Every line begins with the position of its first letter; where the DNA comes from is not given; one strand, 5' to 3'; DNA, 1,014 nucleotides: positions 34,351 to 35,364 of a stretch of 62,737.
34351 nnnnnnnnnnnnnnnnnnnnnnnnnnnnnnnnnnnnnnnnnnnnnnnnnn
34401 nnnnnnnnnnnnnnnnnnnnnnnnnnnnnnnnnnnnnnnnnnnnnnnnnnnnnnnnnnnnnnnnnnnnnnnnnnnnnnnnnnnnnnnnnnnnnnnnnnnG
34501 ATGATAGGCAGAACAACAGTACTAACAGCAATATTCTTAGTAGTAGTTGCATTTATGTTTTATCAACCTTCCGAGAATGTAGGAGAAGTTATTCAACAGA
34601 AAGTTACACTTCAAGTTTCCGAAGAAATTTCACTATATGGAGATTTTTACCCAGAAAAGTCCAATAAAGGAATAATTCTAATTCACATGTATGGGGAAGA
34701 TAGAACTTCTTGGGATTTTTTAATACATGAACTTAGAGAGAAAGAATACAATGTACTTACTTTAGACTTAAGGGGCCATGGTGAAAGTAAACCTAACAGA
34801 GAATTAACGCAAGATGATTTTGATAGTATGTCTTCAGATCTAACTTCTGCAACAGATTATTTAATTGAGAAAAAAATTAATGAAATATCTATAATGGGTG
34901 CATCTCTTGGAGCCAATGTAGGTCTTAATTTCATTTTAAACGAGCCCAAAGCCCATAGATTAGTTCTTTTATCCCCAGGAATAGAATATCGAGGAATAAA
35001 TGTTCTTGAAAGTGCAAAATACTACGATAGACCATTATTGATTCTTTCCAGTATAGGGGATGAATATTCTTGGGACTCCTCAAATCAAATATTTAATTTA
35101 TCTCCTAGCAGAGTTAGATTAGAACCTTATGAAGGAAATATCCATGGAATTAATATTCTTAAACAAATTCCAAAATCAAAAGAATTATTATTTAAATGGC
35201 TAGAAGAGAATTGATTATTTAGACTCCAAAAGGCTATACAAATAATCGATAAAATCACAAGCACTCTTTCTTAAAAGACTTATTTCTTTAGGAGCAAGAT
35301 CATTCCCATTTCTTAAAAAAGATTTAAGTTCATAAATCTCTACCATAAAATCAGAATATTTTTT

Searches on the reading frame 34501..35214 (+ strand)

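Call 3: search_protein_families(library=pfam, proteins=[window:34501-35214:+])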
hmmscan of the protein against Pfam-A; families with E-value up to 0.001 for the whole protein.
window:34501-35214:+ (237 aa): 3 families
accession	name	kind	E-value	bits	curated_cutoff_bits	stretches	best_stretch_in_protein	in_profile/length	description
PF12146.15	Hydrolase_4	-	4.4e-17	62.6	27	1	55-164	4-114/239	Serine aminopeptidase, S33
PF00561.26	Abhydrolase_1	-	1.4e-09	38.4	25.8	1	58-159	3-102/245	alpha/beta hydrolase fold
PF12697.13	Abhydrolase_6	-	2.9e-09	38.3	26.3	1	58-180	1-113/217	Alpha/beta hydrolase family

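Call 4: search_protein_families(library=ncbifam, proteins=[window:34501-35214:+])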
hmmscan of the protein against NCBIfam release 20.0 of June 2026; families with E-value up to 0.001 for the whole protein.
window:34501-35214:+ (237 aa): 17 families
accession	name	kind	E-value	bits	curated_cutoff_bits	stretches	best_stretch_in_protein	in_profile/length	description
NF011457.0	PRK14875.1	equivalog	2.6e-15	56.3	307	1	52-159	129-231/372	acetoin dehydrogenase dihydrolipoyllysine-residue acetyltransferase subunit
NF050089.1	i_nPHAscl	equivalog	2.6e-13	49.7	300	1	52-172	15-129/288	intracellular short-chain-length polyhydroxyalkanoate depolymerase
TIGR03695.1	menH_SHCHC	equivalog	1.3e-12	47.7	208.55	1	56-157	3-101/252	2-succinyl-6-hydroxy-2,4-cyclohexadiene-1-carboxylate synthase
NF051488.1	bifunc_PcaDC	exception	1.7e-11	43.9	390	1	55-158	12-110/375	bifunctional 3-oxoadipate enol-lactonase/4-carboxymuconolactone decarboxylase PcaDC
NF051487.1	bifunc_PcaCD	exception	5.1e-09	35.7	430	1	52-155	169-266/413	bifunctional 4-carboxymuconolactone decarboxylase/3-oxoadipate enol-lactonase PcaCD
TIGR02427.1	protocat_pcaD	equivalog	6.9e-09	35.5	255.85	1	52-156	10-109/251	3-oxoadipate enol-lactonase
NF045632.1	hydroxlase_HsaD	equivalog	7.2e-09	35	400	1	52-161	31-139/290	4,5:9,10-diseco-3-hydroxy-5,9,17-trioxoandrosta-1(10),2-diene-4-oate hydrolase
NF004514.1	PRK05855.1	equivalog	9.2e-08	31.1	455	1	49-122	16-88/578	SDR family oxidoreductase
NF008340.0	PRK11126.1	equivalog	2.4e-07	30.2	261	1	54-150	13-101/255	2-succinyl-6-hydroxy-2,4-cyclohexadiene-1-carboxylate synthase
TIGR03611.1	RutD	equivalog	1e-06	28.3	238.5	1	56-155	14-109/258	pyrimidine utilization protein D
NF007954.0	PRK10673.1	equivalog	4.5e-06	26.1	399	1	53-144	14-98/255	esterase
TIGR03101.1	hydr2_PEP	hypoth_equivalog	6.8e-06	25.8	202.75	1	76-162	50-135/266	hydrolase 2, exosortase A system-associated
NF058580.1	lipase_V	equivalog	9.8e-06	25.4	300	1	46-159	16-117/230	EstV family lipase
TIGR01738.1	bioH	equivalog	1.9e-05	24.5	206.95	1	54-157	3-96/245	pimeloyl-ACP methyl ester esterase BioH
TIGR03056.1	bchO_mg_che_rel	equivalog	8.7e-05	21.7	172.55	1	58-155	31-123/278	alpha/beta fold hydrolase BchO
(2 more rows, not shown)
